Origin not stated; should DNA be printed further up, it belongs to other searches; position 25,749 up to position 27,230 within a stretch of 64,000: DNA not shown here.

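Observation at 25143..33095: Arn-like seven-gene operon in a Gram-positive spore former: candidate undescribed lipid-linked amino-sugar surface-modification system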

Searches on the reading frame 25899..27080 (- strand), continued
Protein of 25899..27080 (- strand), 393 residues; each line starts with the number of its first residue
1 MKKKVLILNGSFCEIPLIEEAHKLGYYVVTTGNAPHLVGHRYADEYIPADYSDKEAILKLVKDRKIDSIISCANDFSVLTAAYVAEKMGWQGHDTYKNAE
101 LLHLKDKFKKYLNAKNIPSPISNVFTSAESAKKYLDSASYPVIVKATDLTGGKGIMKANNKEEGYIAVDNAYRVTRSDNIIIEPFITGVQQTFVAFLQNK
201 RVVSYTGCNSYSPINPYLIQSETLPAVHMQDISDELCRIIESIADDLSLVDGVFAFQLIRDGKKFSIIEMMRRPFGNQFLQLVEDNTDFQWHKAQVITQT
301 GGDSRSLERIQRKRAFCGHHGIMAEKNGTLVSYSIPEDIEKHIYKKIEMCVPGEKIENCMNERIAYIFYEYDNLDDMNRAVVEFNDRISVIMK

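Call 41: search_protein_families(library=pfam, proteins=[L018:12088-12882:+, L033:5508-6167:+, L015:3692-5302:+, L002:143-1957:+, L006:8078-8968:+, L031:7502-8020:+, L026:3754-4596:+, L031:8855-9520:+, L051:5489-6607:+, L012:5270-8059:+], max_evalue=0.001)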
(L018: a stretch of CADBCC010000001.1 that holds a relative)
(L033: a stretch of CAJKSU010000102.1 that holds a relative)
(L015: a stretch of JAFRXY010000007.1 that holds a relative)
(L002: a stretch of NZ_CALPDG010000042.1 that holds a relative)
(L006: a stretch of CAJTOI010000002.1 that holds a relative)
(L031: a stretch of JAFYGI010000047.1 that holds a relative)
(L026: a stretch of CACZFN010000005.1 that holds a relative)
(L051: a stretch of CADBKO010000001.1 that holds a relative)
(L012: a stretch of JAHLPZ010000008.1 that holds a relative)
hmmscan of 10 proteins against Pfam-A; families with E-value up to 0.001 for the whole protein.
L018:12088-12882:+ (264 aa): 1 family
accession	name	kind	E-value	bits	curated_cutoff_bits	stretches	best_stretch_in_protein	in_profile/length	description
PF03328.21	HpcH_HpaI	-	1.9e-09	37.6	25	1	68-173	80-185/221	HpcH/HpaI aldolase/citrate lyase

L033:5508-6167:+ (219 aa): 4 families
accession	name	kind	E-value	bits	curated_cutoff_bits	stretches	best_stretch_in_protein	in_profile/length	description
PF13419.12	HAD_2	-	2.3e-34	119.5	23.8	1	5-186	1-178/178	Haloacid dehalogenase-like hydrolase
PF00702.32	Hydrolase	-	7.9e-22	79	26.4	1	3-180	2-191/191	haloacid dehalogenase-like hydrolase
PF13242.12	Hydrolase_like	-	5e-09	36.4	22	1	142-200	3-62/75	HAD-hyrolase-like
PF12710.13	HAD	-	8.9e-07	30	27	1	6-176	2-188/189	haloacid dehalogenase-like hydrolase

L015:3692-5302:+ (536 aa): 1 family
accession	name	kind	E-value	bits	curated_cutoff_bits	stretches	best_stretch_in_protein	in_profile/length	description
PF00682.25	HMGL-like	-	2.2e-20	73.6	29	1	6-258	2-252/260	HMGL-like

L002:143-1957:+ (604 aa): 0 families

L006:8078-8968:+ (296 aa): 2 families
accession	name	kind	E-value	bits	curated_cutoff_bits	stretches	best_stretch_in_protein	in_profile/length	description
PF01370.27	Epimerase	-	7.8e-11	42.3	20.9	1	3-70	1-70/240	NAD dependent epimerase/dehydratase family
PF13460.12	NAD_binding_10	-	1.5e-07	31.9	27.2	1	7-160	1-149/184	NAD(P)H-binding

L031:7502-8020:+ (172 aa): 3 families
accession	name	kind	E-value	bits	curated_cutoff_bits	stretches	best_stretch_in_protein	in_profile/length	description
PF07883.17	Cupin_2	-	5.5e-10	39.3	27.2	1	66-124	2-59/70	Cupin domain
PF07385.18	Lyx_isomer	-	6.9e-06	25.9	20.8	0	59-86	84-111/222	D-lyxose isomerase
PF16867.11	DMSP_lyase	-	0.00056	20.1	27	1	66-125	99-157/162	Dimethlysulfonioproprionate lyase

L026:3754-4596:+ (280 aa): 1 family
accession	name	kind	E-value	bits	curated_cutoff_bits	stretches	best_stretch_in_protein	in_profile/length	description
PF00793.26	DAHP_synth_1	-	1.2e-70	238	25.5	1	13-268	9-262/270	DAHP synthetase I family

L031:8855-9520:+ (221 aa): 1 family
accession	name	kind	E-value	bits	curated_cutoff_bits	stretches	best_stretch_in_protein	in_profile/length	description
PF02348.25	CTP_transf_3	-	0.00012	22.4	22.6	1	4-82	3-80/217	Cytidylyltransferase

L051:5489-6607:+ (372 aa): 1 family
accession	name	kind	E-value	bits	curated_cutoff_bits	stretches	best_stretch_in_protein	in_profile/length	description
PF05050.19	Methyltransf_21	-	4.2e-13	50.2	22.7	1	200-346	1-170/173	Methyltransferase FkbM domain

L012:5270-8059:+ (929 aa): 0 families

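Call 43: find_encoding_contigs(protein=P0004, flank=10000, max_places=2)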
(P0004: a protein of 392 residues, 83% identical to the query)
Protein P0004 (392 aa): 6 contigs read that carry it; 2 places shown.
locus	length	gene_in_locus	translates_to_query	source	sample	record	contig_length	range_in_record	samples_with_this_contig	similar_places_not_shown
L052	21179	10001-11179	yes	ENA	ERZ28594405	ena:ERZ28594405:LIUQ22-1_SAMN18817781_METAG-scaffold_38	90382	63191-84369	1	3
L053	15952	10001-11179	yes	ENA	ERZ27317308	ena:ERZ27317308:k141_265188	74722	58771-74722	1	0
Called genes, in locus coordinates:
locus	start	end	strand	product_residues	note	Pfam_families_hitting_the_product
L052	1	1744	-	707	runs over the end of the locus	PF00009:GTP_EFTU, PF22042:EF-G_D2, PF03144:GTP_EFTU_D2, PF14492:EFG_III, PF16658:RF3_C (weak), PF03764:EFG_IV, PF00679:EFG_C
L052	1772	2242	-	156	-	PF00177:Ribosomal_S7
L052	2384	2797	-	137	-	PF00164:Ribosom_S12_S23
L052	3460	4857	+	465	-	-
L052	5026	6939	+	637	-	-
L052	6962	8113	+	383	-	PF01041:DegT_DnrJ_EryC1, PF00155:Aminotran_1_2, PF00266:Aminotran_5 (weak)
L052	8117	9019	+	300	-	PF01073:3Beta_HSD, PF01370:Epimerase, PF02719:Polysacc_synt_2 (weak), PF04321:RmlD_sub_bind, PF07993:NAD_binding_4 (faint), PF16363:GDP_Man_Dehyd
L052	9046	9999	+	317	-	PF00535:Glycos_transf_2, PF10111:Glyco_tranf_2_2 (weak), PF13641:Glyco_tranf_2_3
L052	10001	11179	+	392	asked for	PF01071:GARS_A, PF02655:ATP-grasp_3 (weak), PF02786:CPSase_L_D2 (weak)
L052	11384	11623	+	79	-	-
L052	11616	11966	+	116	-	PF00892:EamA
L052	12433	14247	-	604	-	PF13506:Glyco_transf_21 (faint), PF00535:Glycos_transf_2, PF10111:Glyco_tranf_2_2 (faint), PF13632:Glyco_trans_2_3 (faint), PF00535:Glycos_transf_2, PF13641:Glyco_tranf_2_3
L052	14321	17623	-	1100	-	PF07021:MetW, PF08241:Methyltransf_11, PF08242:Methyltransf_12, PF13489:Methyltransf_23, PF13649:Methyltransf_25, PF13847:Methyltransf_31, PF00535:Glycos_transf_2, PF13641:Glyco_tranf_2_3, +4 more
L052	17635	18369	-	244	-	PF00005:ABC_tran, PF13304:AAA_21 (faint)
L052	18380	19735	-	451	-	PF01061:ABC2_membrane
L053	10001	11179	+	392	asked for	PF01071:GARS_A, PF02655:ATP-grasp_3 (weak), PF02786:CPSase_L_D2 (weak)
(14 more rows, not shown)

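Call 44: find_encoding_contigs(protein=P0002, flank=10000, max_places=2)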
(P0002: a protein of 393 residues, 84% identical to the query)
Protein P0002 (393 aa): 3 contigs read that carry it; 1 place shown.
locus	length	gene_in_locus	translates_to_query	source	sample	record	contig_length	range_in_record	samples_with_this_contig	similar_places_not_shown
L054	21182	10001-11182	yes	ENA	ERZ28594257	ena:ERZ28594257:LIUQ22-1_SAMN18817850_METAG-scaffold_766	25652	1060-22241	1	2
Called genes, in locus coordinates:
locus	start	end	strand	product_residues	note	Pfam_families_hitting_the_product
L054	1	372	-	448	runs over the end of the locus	PF02447:GntP_permease, PF03600:CitMHS (weak)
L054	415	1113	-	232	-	PF14808:TMEM164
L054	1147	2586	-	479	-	PF03606:DcuC, PF03806:ABG_transport (weak), PF03553:Na_H_antiporter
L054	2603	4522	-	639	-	PF09335:VTT_dom, PF01553:Acyltransferase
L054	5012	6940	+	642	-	-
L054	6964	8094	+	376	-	PF01041:DegT_DnrJ_EryC1, PF00155:Aminotran_1_2, PF00266:Aminotran_5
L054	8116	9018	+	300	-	PF01073:3Beta_HSD, PF01370:Epimerase, PF02719:Polysacc_synt_2 (faint), PF04321:RmlD_sub_bind, PF07993:NAD_binding_4 (faint), PF16363:GDP_Man_Dehyd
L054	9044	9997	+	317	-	PF00535:Glycos_transf_2, PF10111:Glyco_tranf_2_2 (weak), PF13641:Glyco_tranf_2_3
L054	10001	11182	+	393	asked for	PF01071:GARS_A, PF02786:CPSase_L_D2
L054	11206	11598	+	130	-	PF00892:EamA (weak)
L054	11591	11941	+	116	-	PF00892:EamA, PF03151:TPT (weak), PF08449:UAA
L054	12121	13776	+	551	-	PF09479:Flg_new (faint), PF18998:Flg_new_2 (weak), PF08757:CotH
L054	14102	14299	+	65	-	-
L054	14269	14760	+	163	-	PF01575:MaoC_dehydratas, PF13452:FAS1_DH_region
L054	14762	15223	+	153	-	PF00583:Acetyltransf_1, PF13673:Acetyltransf_10 (weak), PF13508:Acetyltransf_7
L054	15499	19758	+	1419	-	PF01548:DEDD_Tnp_IS110 (faint), PF01869:BcrAD_BadFG, PF09989:DUF2229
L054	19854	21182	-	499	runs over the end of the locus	-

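Call 66: find_related_loci(query=A1, collection=viral_contigs, flank=8000)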
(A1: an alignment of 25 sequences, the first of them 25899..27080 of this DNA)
Query A1 (393 aa) in viral_contigs; peptide patterns used: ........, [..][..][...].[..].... (x = any residue, [..] = any of these).
17 stretches matched a pattern, but none encodes a relative of the query by tblastn (E <= 1e-3).

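Call 68: search_solved_structures(query=A4, max_evalue=1)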
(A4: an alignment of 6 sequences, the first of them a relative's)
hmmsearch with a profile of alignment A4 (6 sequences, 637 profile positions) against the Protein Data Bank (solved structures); distinct sequences matched with E-value up to 1: 2.
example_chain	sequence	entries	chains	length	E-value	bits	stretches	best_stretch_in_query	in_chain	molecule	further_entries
2mtl_A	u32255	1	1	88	0.66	12.1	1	36-108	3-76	De novo designed protein FR55 OR109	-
2kl8_A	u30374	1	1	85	0.77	11.8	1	36-109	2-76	OR15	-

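Call 69: search_protein_families(library=ncbifam, proteins=[L054:5012-6940:+, L019:6929-8821:+, L001:5007-6938:+, L012:5270-8059:+, L002:143-1957:+, L038:14372-16276:+], max_evalue=1)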
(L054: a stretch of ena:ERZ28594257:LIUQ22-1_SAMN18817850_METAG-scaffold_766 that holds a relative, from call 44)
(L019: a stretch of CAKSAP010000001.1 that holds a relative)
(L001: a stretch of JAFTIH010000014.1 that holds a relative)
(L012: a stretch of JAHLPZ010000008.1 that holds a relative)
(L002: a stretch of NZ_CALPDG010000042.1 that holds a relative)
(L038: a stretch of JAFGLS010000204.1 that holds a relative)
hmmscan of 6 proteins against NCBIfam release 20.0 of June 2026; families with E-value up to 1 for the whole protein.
L054:5012-6940:+ (642 aa): 3 families
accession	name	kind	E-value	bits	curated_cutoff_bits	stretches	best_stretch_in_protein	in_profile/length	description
NF008731.0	PRK11752.1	equivalog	0.0074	15.6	325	1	129-250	77-185/287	glutathione-dependent disulfide-bond oxidoreductase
NF006251.0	PRK08392.1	equivalog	0.081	12.4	212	1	70-123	121-176/216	hypothetical protein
NF009420.1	PRK12785.1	equivalog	0.44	10.3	197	0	291-318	18-45/161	flagellar basal body-associated protein FliL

L019:6929-8821:+ (630 aa): 0 families

L001:5007-6938:+ (643 aa): 1 family
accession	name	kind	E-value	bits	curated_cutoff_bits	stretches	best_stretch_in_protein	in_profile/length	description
TIGR01666.1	YCCS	hypoth_equivalog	0.0084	14.3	470.75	1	381-442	386-449/705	YccS family putative transporter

L012:5270-8059:+ (929 aa): 1 family
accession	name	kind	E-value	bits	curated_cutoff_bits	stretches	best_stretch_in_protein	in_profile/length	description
NF008437.0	PRK11280.1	equivalog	0.52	10.1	99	1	134-180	70-116/179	hypothetical protein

L002:143-1957:+ (604 aa): 1 family
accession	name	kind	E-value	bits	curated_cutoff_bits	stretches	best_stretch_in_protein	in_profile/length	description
NF009255.0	PRK12612.1-3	equivalog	0.11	13.2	112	1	203-240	23-60/92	putative monovalent cation/H+ antiporter subunit F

L038:14372-16276:+ (634 aa): 0 families

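Call 73: search_dna_similar(query=window:25899-27080:-, collection=plasmids, mode=protein, max_evalue=1e-10, max_rows=15)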
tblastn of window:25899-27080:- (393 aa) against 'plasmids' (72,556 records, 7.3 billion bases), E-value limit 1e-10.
Records with a match: 15; places in all: 16; records where one place covers at least 80% of the query: 12.
Best place of each record, by identity: <60% 15.
By first word of the organism name: Brachyspira 6; Rhizobium 2; Bacteroides 1; Parabacteroides 1; Staphylococcus 1; Aureibacter 1; Providencia 1; Paracoccus 1; Enterococcus 1.
By predicted mobility (MOB-suite, as given by PLSDB): non-mobilizable 14; conjugative 1.
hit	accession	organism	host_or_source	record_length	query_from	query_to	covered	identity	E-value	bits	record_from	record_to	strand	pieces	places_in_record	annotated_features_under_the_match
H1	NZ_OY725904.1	Bacteroides finegoldii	-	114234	2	393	100%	28.5%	9e-35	143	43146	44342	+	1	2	ATP-grasp domain-containing protein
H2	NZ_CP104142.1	Rhizobium sp. WSM1274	Vicia sp.,cell culture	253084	1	390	99%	26.2%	3e-40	159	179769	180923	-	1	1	ATP-grasp domain-containing protein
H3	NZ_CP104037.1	Rhizobium sp. SRDI969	Pisum sativum,Cell culture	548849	1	390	99%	26.2%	3e-40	159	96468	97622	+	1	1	ATP-grasp domain-containing protein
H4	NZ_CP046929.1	Brachyspira hyodysenteriae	Sus scrofa domesticus,Fecal swab,feces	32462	3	342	87%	29.2%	2e-30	130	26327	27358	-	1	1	ATP-grasp domain-containing protein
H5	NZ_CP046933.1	Brachyspira hyodysenteriae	Sus scrofa domesticus,Fecal swab,feces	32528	3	342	87%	29.2%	2e-30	130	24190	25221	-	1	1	ATP-grasp domain-containing protein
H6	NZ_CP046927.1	Brachyspira hyodysenteriae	Sus scrofa domesticus,Fecal swab,feces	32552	3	342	87%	29.2%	2e-30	130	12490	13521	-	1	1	ATP-grasp domain-containing protein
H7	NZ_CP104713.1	Brachyspira hyodysenteriae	pig,faecal swab,feces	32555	3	342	87%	29.2%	2e-30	130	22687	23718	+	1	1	ATP-grasp domain-containing protein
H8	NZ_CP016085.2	Brachyspira hyodysenteriae ATCC 27164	Sus scrofa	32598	3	342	87%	29.2%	2e-30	130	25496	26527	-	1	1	ATP-grasp domain-containing protein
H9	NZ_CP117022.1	Brachyspira hyodysenteriae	pig,faecal swab,feces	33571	3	342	87%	29.2%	2e-30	130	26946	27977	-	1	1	ATP-grasp domain-containing protein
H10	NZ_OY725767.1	Parabacteroides distasonis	-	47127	2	393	100%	24.4%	3e-18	94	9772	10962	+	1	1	ATP-grasp domain-containing protein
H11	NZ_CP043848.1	Staphylococcus epidermidis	Homo sapiens,blood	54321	11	393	97%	22.7%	2e-12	77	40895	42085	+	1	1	ATP-grasp domain-containing protein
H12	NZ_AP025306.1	Aureibacter tunicatorum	-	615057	3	343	87%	22.7%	6e-16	87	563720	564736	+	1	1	ATP-grasp domain-containing protein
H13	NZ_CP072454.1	Providencia sp. R33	rabbit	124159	1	296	75%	25.0%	1e-13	80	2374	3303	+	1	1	ATP-grasp domain-containing protein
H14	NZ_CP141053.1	Paracoccus denitrificans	-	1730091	1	301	77%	22.6%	4e-14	82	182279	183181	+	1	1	none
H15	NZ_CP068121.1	Enterococcus hirae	-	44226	1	277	70%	23.2%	3e-11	73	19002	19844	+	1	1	ATP-grasp domain-containing protein | sugar transferase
